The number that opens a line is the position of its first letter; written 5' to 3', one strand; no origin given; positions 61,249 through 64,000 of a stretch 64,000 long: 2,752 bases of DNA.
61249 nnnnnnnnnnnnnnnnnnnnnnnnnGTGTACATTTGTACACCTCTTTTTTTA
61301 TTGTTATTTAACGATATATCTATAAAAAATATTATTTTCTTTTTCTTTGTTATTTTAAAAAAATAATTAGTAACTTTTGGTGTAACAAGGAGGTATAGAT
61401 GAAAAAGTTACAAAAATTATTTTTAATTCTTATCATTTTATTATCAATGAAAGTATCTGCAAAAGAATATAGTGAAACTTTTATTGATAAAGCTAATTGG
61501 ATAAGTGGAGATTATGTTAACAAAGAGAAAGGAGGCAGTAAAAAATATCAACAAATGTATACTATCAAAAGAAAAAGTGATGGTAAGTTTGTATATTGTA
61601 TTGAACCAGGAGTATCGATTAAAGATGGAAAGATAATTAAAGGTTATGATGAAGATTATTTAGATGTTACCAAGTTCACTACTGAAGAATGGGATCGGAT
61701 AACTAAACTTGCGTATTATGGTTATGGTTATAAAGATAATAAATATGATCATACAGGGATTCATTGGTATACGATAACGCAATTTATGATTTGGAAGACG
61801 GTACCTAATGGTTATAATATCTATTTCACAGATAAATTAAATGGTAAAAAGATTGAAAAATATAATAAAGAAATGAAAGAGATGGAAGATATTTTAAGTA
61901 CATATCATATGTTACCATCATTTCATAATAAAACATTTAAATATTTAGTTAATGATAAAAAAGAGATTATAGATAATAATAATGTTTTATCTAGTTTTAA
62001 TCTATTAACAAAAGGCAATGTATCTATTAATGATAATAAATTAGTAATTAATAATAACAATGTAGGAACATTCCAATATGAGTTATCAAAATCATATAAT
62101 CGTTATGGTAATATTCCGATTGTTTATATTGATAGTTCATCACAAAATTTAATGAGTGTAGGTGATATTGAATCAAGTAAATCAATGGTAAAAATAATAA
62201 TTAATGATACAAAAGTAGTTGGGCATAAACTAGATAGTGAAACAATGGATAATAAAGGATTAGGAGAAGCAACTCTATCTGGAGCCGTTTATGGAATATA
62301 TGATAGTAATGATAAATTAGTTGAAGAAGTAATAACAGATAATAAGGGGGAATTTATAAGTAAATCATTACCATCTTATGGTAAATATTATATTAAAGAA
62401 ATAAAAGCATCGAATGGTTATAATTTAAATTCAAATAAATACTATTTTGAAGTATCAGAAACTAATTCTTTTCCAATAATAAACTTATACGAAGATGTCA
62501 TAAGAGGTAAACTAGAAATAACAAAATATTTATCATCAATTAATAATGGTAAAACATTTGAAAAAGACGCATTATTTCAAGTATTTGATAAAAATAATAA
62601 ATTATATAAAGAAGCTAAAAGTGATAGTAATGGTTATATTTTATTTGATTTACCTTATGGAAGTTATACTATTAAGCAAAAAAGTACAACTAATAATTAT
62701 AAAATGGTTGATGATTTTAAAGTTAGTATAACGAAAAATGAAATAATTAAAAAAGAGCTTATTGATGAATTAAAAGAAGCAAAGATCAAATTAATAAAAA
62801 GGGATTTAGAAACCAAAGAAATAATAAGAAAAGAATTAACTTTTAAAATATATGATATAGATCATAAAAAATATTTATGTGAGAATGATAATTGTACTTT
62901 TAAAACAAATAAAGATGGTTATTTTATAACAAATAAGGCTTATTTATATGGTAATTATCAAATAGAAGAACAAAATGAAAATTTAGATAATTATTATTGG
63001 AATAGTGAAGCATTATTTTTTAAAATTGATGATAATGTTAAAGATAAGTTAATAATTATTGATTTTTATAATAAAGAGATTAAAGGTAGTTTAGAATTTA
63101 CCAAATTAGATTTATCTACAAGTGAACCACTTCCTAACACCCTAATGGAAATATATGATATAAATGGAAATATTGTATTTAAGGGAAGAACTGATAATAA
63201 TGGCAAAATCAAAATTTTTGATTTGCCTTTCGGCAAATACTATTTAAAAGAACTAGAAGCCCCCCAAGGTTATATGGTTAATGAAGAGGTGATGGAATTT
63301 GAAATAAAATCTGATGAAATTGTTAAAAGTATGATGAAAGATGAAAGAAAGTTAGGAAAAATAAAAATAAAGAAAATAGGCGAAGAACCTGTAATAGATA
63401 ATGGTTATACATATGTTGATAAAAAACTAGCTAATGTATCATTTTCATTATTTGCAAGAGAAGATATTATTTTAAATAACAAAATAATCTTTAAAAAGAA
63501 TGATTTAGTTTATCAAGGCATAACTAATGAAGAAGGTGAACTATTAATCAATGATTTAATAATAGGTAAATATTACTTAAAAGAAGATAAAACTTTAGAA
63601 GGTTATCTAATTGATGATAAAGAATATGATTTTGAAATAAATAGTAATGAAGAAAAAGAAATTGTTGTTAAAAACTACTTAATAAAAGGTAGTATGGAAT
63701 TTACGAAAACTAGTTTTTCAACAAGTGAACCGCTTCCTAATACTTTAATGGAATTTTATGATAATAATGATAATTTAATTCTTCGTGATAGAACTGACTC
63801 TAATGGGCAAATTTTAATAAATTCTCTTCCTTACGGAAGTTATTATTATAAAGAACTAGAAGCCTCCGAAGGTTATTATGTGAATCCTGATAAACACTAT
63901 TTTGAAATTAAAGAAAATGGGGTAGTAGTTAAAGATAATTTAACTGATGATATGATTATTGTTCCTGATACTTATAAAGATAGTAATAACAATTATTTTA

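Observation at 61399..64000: Putative thioester-domain adhesin with Cna-B repeats running off the window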

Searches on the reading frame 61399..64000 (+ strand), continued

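Call 12: find_homologous_proteins(query=window:61399-64000:+, max_evalue=1e-10)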
Query window:61399-64000:+ (867 aa): 2193 proteins with E <= 1e-10 among 8000 candidates; the best 120 are listed.
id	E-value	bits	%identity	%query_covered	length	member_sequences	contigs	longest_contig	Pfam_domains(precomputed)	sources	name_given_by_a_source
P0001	0.0e+0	1845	96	100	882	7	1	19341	PF08341.17,PF11974.15,PF17802.8,PF23193.2,PF13620.13,PF17210.10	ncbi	-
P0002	0.0e+0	1722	88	100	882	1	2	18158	PF08341.17,PF11974.15,PF17802.8,PF13620.13,PF17210.10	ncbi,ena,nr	ncbi:MAG: Cys-Gln thioester bond-forming surface protein [Bacilli bacterium]|nr:Cys-Gln thioester bo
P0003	0.0e+0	1183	51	96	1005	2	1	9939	PF08341.17,PF11974.15,PF17802.8,PF23193.2,PF13620.13,PF22904.4,PF17210.10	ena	-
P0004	0.0e+0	1133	62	99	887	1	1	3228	PF08341.17,PF11974.15,PF17802.8,PF23193.2,PF13620.13,PF17210.10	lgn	-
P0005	0.0e+0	1125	62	98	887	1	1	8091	PF08341.17,PF11974.15,PF17802.8,PF23193.2,PF13620.13,PF17210.10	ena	-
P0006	0.0e+0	1119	65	98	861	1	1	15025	PF08341.17,PF11974.15,PF17802.8,PF23193.2,PF13620.13,PF22904.4,PF17210.10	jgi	-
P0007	0.0e+0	1106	61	99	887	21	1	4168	PF08341.17,PF11974.15,PF17802.8,PF23193.2,PF13620.13,PF09430.17,PF17210.10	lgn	-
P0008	0.0e+0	1098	60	99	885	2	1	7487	PF08341.17,PF11974.15,PF17802.8,PF23193.2,PF13620.13,PF22904.4,PF17210.10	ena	-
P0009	0.0e+0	1095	61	97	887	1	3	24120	PF08341.17,PF11974.15,PF17802.8,PF23193.2,PF13620.13,PF17210.10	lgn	-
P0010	0.0e+0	1094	60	99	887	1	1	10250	PF08341.17,PF11974.15,PF17802.8,PF23193.2,PF13620.13,PF09430.17,PF22904.4,PF17210.10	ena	-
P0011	0.0e+0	1078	60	100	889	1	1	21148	PF08341.17,PF11974.15,PF17802.8,PF13620.13,PF22904.4,PF17210.10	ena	-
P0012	0.0e+0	1068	60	99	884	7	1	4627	PF08341.17,PF11974.15,PF17802.8,PF23193.2,PF13620.13,PF17210.10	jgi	-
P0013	0.0e+0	1064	60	99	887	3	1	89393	PF08341.17,PF11974.15,PF17802.8,PF13620.13,PF17210.10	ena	-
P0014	0.0e+0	1043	58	99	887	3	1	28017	PF08341.17,PF11974.15,PF17802.8,PF13620.13,PF17210.10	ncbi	-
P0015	8.8e-274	929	50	88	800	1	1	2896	PF08341.17,PF11974.15,PF17802.8,PF23193.2,PF13620.13,PF17210.10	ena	-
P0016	7.0e-272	923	50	88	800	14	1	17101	PF08341.17,PF11974.15,PF17802.8,PF23193.2,PF13620.13,PF17210.10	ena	-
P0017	1.5e-265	902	63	74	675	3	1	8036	PF08341.17,PF11974.15,PF17802.8,PF23193.2,PF13620.13,PF17210.10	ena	-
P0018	4.8e-265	900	63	74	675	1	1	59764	PF08341.17,PF11974.15,PF17802.8,PF13620.13,PF17210.10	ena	-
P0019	5.4e-265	900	62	74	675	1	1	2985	PF08341.17,PF11974.15,PF17802.8,PF23193.2,PF13620.13,PF17210.10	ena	-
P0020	3.9e-264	897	62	74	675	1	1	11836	PF08341.17,PF11974.15,PF17802.8,PF23193.2,PF13620.13,PF17210.10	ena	-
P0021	4.0e-264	897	62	74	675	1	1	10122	PF08341.17,PF11974.15,PF17802.8,PF23193.2,PF13620.13,PF17210.10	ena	-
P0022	9.0e-264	896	62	74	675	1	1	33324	PF08341.17,PF11974.15,PF17802.8,PF23193.2,PF13620.13,PF17210.10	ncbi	-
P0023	8.8e-260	883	62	74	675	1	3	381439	PF08341.17,PF11974.15,PF17802.8,PF13620.13,PF17210.10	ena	-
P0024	2.1e-215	736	33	98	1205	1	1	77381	PF08341.17,PF11974.15,PF17802.8,PF13620.13,PF17210.10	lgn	-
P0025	1.5e-204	700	32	98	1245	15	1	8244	PF08341.17,PF11974.15,PF17802.8,PF13620.13,PF17210.10,PF17936.8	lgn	-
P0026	6.0e-204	698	32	96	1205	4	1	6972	PF08341.17,PF11974.15,PF17802.8,PF23193.2,PF13620.13,PF17210.10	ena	-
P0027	1.7e-202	693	39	99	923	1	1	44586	PF11974.15,PF17802.8,PF23193.2,PF13620.13,PF22904.4,PF17210.10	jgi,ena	-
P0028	6.7e-202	691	34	69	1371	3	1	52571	PF11974.15,PF17802.8,PF23193.2,PF13620.13,PF09430.17,PF22904.4,PF17210.10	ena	-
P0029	6.2e-199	681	39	99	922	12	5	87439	PF11974.15,PF17802.8,PF13620.13,PF17210.10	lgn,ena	-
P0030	2.3e-197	676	36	98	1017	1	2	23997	PF08341.17,PF11974.15,PF17802.8,PF23193.2,PF13620.13,PF22904.4,PF17210.10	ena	-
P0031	6.6e-197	675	39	97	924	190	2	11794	PF08341.17,PF11974.15,PF17802.8,PF23193.2,PF13620.13,PF22904.4,PF17210.10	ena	-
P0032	1.8e-191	657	35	96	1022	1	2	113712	PF25341.2,PF11974.15,PF17802.8,PF23193.2,PF13620.13,PF09430.17,PF22904.4,PF17210.10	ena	-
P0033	1.5e-188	647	38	96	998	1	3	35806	PF25341.2,PF08341.17,PF11974.15,PF17802.8,PF13620.13,PF09430.17,PF22904.4,PF17210.10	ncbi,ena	-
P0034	1.6e-184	634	38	99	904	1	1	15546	PF11974.15,PF17802.8,PF23193.2,PF13620.13,PF22904.4,PF17210.10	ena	-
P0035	2.8e-180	620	36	98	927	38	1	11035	PF08341.17,PF11974.15,PF17802.8,PF13620.13,PF22904.4,PF17210.10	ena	-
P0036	2.0e-179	617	39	98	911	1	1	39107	PF08341.17,PF11974.15,PF17802.8,PF13620.13,PF22904.4,PF17210.10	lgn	-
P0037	2.3e-179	617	37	99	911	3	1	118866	PF08341.17,PF11974.15,PF17802.8,PF23193.2,PF13620.13,PF22904.4,PF17210.10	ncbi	-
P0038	2.7e-177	610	37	99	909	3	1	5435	PF08341.17,PF11974.15,PF17802.8,PF23193.2,PF13620.13,PF22904.4,PF17210.10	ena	-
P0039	9.4e-176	605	38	99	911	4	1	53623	PF08341.17,PF11974.15,PF17802.8,PF13620.13,PF17210.10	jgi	-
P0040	8.2e-175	602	39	99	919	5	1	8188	PF11974.15,PF17802.8,PF23193.2,PF13620.13,PF22904.4,PF17210.10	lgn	-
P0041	3.7e-174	599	38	99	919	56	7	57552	PF11974.15,PF17802.8,PF23193.2,PF13620.13,PF22904.4,PF17210.10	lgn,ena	-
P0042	4.2e-174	599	38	97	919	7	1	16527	PF11974.15,PF17802.8,PF13620.13,PF17210.10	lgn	-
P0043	5.8e-173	595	35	99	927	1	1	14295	PF08341.17,PF11974.15,PF17802.8,PF23193.2,PF13620.13,PF22904.4,PF17210.10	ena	-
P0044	1.8e-172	594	35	99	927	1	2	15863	PF08341.17,PF11974.15,PF17802.8,PF23193.2,PF13620.13,PF22904.4,PF17210.10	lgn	-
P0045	2.2e-172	594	35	99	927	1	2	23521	PF08341.17,PF11974.15,PF17802.8,PF23193.2,PF13620.13,PF22904.4,PF17210.10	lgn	-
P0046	2.6e-172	593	35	99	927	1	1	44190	PF08341.17,PF11974.15,PF17802.8,PF23193.2,PF13620.13,PF22904.4,PF17210.10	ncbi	-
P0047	2.7e-172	593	35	99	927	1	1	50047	PF08341.17,PF11974.15,PF17802.8,PF23193.2,PF13620.13,PF22904.4,PF17210.10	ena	-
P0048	3.3e-172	593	35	99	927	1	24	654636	PF08341.17,PF11974.15,PF17802.8,PF23193.2,PF13620.13,PF22904.4,PF17210.10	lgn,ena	-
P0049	4.0e-172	593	35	99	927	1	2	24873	PF08341.17,PF11974.15,PF17802.8,PF23193.2,PF13620.13,PF22904.4,PF17210.10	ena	-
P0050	4.4e-172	593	35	99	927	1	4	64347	PF08341.17,PF11974.15,PF17802.8,PF23193.2,PF13620.13,PF22904.4,PF17210.10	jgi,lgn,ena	-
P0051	5.4e-172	592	35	99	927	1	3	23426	PF08341.17,PF11974.15,PF17802.8,PF23193.2,PF13620.13,PF22904.4,PF17210.10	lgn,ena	-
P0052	5.7e-172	592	35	99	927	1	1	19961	PF08341.17,PF11974.15,PF17802.8,PF23193.2,PF13620.13,PF22904.4,PF17210.10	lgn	-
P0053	5.7e-172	592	35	99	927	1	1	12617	PF08341.17,PF11974.15,PF17802.8,PF23193.2,PF13620.13,PF22904.4,PF17210.10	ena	-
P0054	6.0e-172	592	35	99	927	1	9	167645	PF08341.17,PF11974.15,PF17802.8,PF23193.2,PF13620.13,PF22904.4,PF17210.10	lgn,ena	-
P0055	6.3e-172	592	35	99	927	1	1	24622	PF08341.17,PF11974.15,PF17802.8,PF23193.2,PF13620.13,PF22904.4,PF17210.10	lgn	-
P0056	6.5e-172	592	36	99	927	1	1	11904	PF08341.17,PF11974.15,PF17802.8,PF23193.2,PF13620.13,PF22904.4,PF17210.10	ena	-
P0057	6.6e-172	592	37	97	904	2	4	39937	PF08341.17,PF11974.15,PF17802.8,PF23193.2,PF13620.13,PF22904.4,PF17210.10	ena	-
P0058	6.7e-172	592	35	99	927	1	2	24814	PF08341.17,PF11974.15,PF17802.8,PF23193.2,PF13620.13,PF22904.4,PF17210.10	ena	-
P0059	7.2e-172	592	35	99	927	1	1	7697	PF08341.17,PF11974.15,PF17802.8,PF23193.2,PF13620.13,PF22904.4,PF17210.10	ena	-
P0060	7.4e-172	592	35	99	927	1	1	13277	PF08341.17,PF11974.15,PF17802.8,PF23193.2,PF13620.13,PF22904.4,PF17210.10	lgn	-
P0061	7.4e-172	592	35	99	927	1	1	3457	PF08341.17,PF11974.15,PF17802.8,PF23193.2,PF13620.13,PF22904.4,PF17210.10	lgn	-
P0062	7.6e-172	592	35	99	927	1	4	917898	PF08341.17,PF11974.15,PF17802.8,PF23193.2,PF13620.13,PF22904.4,PF17210.10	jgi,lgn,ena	-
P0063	8.3e-172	592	35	99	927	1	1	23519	PF08341.17,PF11974.15,PF17802.8,PF23193.2,PF13620.13,PF22904.4,PF17210.10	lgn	-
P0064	8.4e-172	592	35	99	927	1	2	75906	PF08341.17,PF11974.15,PF17802.8,PF23193.2,PF13620.13,PF22904.4,PF17210.10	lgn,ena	-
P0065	8.4e-172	592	35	99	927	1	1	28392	PF08341.17,PF11974.15,PF17802.8,PF23193.2,PF13620.13,PF22904.4,PF17210.10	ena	-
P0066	1.0e-171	591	35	99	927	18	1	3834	PF08341.17,PF11974.15,PF17802.8,PF23193.2,PF13620.13,PF22904.4,PF17210.10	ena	-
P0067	1.8e-171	590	35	99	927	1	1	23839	PF08341.17,PF11974.15,PF17802.8,PF23193.2,PF13620.13,PF22904.4,PF17210.10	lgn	-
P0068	4.2e-171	589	36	99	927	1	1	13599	PF08341.17,PF11974.15,PF17802.8,PF23193.2,PF13620.13,PF22904.4,PF17210.10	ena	-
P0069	5.8e-171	589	36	99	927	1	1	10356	PF08341.17,PF11974.15,PF17802.8,PF23193.2,PF13620.13,PF22904.4,PF17210.10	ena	-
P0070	7.0e-171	589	34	99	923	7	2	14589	PF10794.16,PF08341.17,PF11974.15,PF17802.8,PF23193.2,PF13620.13,PF09430.17,PF22904.4,PF17210.10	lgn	-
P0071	7.0e-171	589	35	98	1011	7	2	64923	PF08341.17,PF11974.15,PF17802.8,PF23193.2,PF13620.13,PF17210.10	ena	-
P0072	1.4e-170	588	36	100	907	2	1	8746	PF11974.15,PF17802.8,PF23193.2,PF13620.13,PF22904.4,PF17210.10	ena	-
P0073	2.0e-170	587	36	86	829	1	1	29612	PF08341.17,PF11974.15,PF17802.8,PF23193.2,PF13620.13,PF17210.10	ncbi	-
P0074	3.9e-170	586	36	99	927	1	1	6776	PF08341.17,PF11974.15,PF17802.8,PF23193.2,PF13620.13,PF22904.4,PF17210.10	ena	-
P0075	4.4e-170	586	37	99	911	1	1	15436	PF08341.17,PF11974.15,PF17802.8,PF13620.13,PF22904.4,PF17210.10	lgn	-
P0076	1.1e-169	585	37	99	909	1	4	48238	PF08341.17,PF11974.15,PF17802.8,PF13620.13,PF22904.4,PF17210.10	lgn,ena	-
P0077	1.3e-169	584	37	99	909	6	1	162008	PF08341.17,PF11974.15,PF17802.8,PF13620.13,PF22904.4,PF17210.10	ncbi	-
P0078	4.0e-169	583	35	99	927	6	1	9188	PF11974.15,PF17802.8,PF23193.2,PF13620.13,PF09430.17,PF22904.4,PF17210.10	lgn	-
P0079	5.5e-169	582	37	99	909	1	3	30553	PF08341.17,PF11974.15,PF17802.8,PF13620.13,PF22904.4,PF17210.10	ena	-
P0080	9.1e-169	582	37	99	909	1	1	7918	PF08341.17,PF11974.15,PF17802.8,PF13620.13,PF22904.4,PF17210.10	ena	-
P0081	1.0e-168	581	37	99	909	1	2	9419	PF08341.17,PF11974.15,PF17802.8,PF13620.13,PF22904.4,PF17210.10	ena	-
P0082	1.5e-168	581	37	99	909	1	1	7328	PF08341.17,PF11974.15,PF17802.8,PF13620.13,PF22904.4,PF17210.10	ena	-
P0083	1.7e-168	581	38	97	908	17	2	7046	PF08341.17,PF11974.15,PF17802.8,PF13620.13,PF22904.4,PF17210.10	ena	-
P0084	5.3e-168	579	35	99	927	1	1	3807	PF08341.17,PF11974.15,PF17802.8,PF23193.2,PF13620.13,PF22904.4,PF17210.10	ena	-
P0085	6.5e-168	579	37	99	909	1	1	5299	PF08341.17,PF11974.15,PF17802.8,PF13620.13,PF22904.4,PF17210.10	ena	-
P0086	7.9e-168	578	37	99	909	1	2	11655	PF08341.17,PF11974.15,PF17802.8,PF13620.13,PF22904.4,PF17210.10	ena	-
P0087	1.1e-167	578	37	99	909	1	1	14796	PF08341.17,PF11974.15,PF17802.8,PF13620.13,PF22904.4,PF17210.10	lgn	-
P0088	1.6e-167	577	37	99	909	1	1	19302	PF08341.17,PF11974.15,PF17802.8,PF13620.13,PF22904.4,PF17210.10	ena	-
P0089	2.2e-167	577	36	99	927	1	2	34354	PF08341.17,PF11974.15,PF17802.8,PF23193.2,PF13620.13,PF22904.4,PF17210.10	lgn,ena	-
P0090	3.4e-167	576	34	99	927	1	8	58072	PF08341.17,PF11974.15,PF17802.8,PF23193.2,PF13620.13,PF22904.4,PF17210.10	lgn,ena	-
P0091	1.5e-166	574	34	99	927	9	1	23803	PF08341.17,PF11974.15,PF17802.8,PF23193.2,PF13620.13,PF22904.4,PF17210.10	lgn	-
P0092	2.3e-166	574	37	99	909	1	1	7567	PF08341.17,PF11974.15,PF17802.8,PF13620.13,PF22904.4,PF17210.10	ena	-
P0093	3.1e-166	573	35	99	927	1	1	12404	PF08341.17,PF11974.15,PF17802.8,PF23193.2,PF13620.13,PF22904.4,PF17210.10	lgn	-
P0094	3.8e-165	570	37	99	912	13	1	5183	PF08341.17,PF11974.15,PF17802.8,PF13620.13,PF22904.4,PF17210.10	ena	-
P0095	2.7e-164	567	37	86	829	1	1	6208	PF11974.15,PF17802.8,PF13620.13,PF17210.10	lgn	-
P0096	4.5e-164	566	37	86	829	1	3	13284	PF11974.15,PF17802.8,PF13620.13,PF17210.10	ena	-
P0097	5.3e-164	566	36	98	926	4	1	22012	PF08341.17,PF11974.15,PF17802.8,PF23193.2,PF13620.13,PF22904.4,PF17210.10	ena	-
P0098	6.3e-164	566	37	86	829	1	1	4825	PF11974.15,PF17802.8,PF13620.13,PF17210.10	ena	-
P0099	1.2e-163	565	37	86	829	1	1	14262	PF11974.15,PF17802.8,PF13620.13,PF17210.10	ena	-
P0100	1.2e-163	565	37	86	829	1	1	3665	PF11974.15,PF17802.8,PF13620.13,PF17210.10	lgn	-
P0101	2.1e-163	564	37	86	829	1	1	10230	PF11974.15,PF17802.8,PF13620.13,PF17210.10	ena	-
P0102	2.2e-163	564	37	86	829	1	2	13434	PF11974.15,PF17802.8,PF13620.13,PF17210.10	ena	-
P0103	2.9e-163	563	37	86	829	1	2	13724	PF11974.15,PF17802.8,PF13620.13,PF17210.10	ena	-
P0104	2.9e-163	563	37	86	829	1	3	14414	PF11974.15,PF17802.8,PF13620.13,PF17210.10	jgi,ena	-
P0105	3.1e-163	563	37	86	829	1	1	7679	PF11974.15,PF17802.8,PF13620.13,PF17210.10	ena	-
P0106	3.7e-163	563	37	86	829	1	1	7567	PF11974.15,PF17802.8,PF13620.13,PF17210.10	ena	-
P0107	3.9e-163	563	37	86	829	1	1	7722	PF11974.15,PF17802.8,PF13620.13,PF17210.10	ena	-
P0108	4.3e-163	563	35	90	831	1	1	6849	PF11974.15,PF17802.8,PF13620.13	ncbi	-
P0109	4.5e-163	563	37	86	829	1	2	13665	PF11974.15,PF17802.8,PF13620.13,PF17210.10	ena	-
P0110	5.6e-163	562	28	97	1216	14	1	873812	PF11974.15,PF17802.8,PF13620.13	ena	-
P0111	6.3e-163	562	37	86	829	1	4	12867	PF11974.15,PF17802.8,PF13620.13,PF17210.10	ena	-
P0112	6.3e-163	562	37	86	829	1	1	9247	PF11974.15,PF17802.8,PF13620.13,PF17210.10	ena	-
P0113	6.8e-163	562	37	86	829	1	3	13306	PF11974.15,PF17802.8,PF13620.13,PF17210.10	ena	-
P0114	7.9e-163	562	37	86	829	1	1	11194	PF11974.15,PF17802.8,PF13620.13,PF17210.10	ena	-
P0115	8.3e-163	562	37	86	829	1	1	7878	PF11974.15,PF17802.8,PF13620.13,PF17210.10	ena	-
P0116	1.3e-162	561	37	86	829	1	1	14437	PF11974.15,PF17802.8,PF13620.13,PF17210.10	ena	-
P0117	1.4e-162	561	37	86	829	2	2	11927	PF11974.15,PF17802.8,PF13620.13,PF17210.10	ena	-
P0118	2.7e-162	560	37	99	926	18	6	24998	PF08341.17,PF11974.15,PF17802.8,PF13620.13,PF17210.10,PF17936.8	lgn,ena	-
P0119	3.1e-162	560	37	86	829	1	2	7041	PF11974.15,PF17802.8,PF13620.13,PF17210.10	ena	-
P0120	4.1e-162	560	38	87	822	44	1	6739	PF08341.17,PF11974.15,PF17802.8,PF17210.10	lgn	-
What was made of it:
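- On Bacterial thioester domain (Pfam PF08341 TED; TIE proteins): The homologs carry a precomputed PF08341 hit (call 12).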

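Call 16: find_encoding_contigs(protein=P0001, flank=10000, max_places=3)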
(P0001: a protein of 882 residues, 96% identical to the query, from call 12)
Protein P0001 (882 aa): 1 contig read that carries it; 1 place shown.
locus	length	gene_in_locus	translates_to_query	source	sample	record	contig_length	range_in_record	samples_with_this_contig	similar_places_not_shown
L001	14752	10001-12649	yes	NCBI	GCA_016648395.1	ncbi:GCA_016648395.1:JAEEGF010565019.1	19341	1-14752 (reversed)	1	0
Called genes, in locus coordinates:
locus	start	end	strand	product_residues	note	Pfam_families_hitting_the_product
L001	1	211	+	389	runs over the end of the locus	PF00162:PGK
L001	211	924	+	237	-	PF00121:TIM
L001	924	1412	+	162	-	-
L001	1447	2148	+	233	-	PF08769:Spo0A_C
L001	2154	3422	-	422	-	PF02388:FemAB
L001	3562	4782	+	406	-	PF22694:CtpB_N-like, PF00595:PDZ (weak), PF13180:PDZ_2, PF17820:PDZ_6, PF03572:Peptidase_S41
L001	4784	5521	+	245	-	-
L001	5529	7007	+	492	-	-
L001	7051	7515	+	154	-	-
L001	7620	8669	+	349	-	PF09992:NAGPA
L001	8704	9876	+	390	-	PF13439:Glyco_transf_4, PF20706:GT4-conflict (weak), PF00534:Glycos_transf_1, PF13692:Glyco_trans_1_4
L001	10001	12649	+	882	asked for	PF08341:TED (weak), PF11974:bMG3 (faint), PF23193:NOMO_3rd (faint), PF17802:SpaA, PF13620:CarboxypepD_reg (faint), PF17210:SdrD_B (faint), PF17802:SpaA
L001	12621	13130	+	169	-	PF04203:Sortase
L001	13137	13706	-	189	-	-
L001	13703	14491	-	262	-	PF02463:SMC_N, PF00005:ABC_tran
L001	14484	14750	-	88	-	?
